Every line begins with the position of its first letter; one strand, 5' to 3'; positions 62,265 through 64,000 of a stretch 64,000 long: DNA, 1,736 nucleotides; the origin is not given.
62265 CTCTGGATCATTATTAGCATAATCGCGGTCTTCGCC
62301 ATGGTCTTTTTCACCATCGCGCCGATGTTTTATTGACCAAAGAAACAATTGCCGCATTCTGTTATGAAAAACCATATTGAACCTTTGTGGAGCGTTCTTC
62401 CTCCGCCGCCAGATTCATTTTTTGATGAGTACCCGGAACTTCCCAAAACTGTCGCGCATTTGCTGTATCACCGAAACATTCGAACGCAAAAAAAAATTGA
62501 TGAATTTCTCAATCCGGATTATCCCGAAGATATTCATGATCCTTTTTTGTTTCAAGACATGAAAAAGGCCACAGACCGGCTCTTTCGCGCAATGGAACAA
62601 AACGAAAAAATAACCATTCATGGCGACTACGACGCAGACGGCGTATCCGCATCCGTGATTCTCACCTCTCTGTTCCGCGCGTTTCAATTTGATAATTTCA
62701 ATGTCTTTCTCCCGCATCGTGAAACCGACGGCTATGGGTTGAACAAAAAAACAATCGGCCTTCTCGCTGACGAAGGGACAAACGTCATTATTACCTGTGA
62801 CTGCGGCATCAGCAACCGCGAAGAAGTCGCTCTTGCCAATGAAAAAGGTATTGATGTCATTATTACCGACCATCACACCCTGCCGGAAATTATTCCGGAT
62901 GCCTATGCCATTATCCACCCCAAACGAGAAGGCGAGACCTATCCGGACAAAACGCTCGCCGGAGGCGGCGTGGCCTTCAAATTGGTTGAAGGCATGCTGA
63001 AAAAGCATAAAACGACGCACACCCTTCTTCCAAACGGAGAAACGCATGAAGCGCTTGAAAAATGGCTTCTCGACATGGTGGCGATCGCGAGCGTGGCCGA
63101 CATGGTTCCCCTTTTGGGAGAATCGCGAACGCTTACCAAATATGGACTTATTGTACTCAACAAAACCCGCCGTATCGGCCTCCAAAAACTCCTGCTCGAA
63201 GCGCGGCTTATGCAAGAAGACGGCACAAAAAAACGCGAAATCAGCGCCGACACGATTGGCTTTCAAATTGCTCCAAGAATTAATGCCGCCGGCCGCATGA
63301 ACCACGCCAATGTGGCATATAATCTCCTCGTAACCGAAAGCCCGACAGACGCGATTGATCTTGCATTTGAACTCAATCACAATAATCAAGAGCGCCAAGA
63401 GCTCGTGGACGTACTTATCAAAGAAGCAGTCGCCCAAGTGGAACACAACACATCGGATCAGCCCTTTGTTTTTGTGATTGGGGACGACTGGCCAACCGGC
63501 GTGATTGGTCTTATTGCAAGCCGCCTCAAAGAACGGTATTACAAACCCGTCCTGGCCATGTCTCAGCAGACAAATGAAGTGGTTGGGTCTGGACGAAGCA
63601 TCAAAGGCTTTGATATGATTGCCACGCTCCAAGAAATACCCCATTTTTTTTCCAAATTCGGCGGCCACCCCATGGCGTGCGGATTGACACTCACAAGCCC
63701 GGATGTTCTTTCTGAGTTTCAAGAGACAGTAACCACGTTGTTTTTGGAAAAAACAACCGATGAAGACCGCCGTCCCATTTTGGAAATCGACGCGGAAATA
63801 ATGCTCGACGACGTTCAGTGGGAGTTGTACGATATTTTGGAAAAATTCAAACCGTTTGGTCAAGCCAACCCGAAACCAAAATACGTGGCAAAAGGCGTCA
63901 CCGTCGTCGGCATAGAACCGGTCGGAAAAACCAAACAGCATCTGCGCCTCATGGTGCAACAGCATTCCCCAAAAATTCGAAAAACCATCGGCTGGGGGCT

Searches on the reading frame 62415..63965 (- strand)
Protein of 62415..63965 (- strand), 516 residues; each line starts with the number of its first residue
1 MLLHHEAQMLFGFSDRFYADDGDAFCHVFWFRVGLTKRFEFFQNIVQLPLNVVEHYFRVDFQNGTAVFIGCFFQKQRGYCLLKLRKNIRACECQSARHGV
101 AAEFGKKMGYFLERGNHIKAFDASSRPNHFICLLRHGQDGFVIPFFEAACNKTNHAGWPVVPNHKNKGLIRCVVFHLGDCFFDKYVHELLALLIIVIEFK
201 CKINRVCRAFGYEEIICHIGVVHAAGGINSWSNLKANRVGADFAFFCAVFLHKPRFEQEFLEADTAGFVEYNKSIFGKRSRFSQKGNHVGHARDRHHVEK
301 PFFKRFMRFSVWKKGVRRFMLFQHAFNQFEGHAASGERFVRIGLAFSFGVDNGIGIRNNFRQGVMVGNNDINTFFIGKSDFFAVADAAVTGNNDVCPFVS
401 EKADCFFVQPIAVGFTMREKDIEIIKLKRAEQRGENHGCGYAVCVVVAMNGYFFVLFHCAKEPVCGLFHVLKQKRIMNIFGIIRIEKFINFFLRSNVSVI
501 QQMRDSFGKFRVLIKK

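Call 74: find_encoding_contigs(protein=window:62415-63965:-, flank=10000, max_places=1)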
Protein window:62415-63965:- (516 aa): no gene with exactly this product is on record in the collection.
